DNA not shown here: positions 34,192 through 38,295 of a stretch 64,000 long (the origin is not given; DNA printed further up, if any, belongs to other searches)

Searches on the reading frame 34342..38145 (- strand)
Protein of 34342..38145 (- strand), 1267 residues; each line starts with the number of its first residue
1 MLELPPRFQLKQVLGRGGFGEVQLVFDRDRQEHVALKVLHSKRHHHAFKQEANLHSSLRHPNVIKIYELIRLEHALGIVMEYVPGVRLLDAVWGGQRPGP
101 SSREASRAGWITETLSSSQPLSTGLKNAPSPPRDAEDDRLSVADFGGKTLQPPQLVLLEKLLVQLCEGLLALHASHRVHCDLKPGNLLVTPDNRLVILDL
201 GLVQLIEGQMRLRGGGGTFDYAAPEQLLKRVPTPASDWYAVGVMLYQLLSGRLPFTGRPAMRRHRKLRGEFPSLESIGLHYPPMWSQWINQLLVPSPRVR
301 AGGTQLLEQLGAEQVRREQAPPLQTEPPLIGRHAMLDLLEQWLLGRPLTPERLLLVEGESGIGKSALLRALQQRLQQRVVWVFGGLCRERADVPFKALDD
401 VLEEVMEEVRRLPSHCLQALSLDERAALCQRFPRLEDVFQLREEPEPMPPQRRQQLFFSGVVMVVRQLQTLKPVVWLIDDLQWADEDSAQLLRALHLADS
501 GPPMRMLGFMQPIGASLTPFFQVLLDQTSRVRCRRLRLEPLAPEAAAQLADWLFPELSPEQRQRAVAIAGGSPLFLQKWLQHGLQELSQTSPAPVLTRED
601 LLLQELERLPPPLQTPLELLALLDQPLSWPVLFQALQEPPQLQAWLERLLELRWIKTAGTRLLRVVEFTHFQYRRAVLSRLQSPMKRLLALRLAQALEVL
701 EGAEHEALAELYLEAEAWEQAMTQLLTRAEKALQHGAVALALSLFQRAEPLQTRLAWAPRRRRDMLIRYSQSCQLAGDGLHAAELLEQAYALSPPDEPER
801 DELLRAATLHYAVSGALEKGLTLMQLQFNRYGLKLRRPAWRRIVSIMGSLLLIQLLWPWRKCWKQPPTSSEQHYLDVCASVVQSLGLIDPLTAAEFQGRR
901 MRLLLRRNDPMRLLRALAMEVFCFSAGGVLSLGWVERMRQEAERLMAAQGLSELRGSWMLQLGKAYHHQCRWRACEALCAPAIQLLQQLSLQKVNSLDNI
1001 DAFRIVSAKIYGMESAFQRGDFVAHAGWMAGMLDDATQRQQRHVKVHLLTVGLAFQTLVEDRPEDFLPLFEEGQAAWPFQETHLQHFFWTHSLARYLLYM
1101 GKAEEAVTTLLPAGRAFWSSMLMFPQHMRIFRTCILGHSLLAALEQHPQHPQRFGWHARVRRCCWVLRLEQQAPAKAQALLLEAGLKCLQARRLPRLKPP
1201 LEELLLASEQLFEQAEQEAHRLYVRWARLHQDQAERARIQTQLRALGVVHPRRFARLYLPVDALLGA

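Call 52: search_protein_families(library=pfam, proteins=[window:34342-38145:-], max_evalue=0.00001)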
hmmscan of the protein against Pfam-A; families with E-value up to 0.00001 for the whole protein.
window:34342-38145:- (1267 aa): 4 families
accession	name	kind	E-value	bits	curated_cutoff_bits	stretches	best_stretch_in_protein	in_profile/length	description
PF00069.31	Pkinase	-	2.5e-38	132.4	31.7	2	159-274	101-216/263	Protein kinase domain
PF07714.23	PK_Tyr_Ser-Thr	-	4.6e-25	88.8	23.1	1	9-266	2-216/258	Protein tyrosine and serine/threonine kinase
PF13191.12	AAA_16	-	6.5e-20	72.7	32.6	1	328-496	1-156/167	AAA ATPase domain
PF13401.12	AAA_22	-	3.5e-08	34.2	27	1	351-497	5-109/130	AAA domain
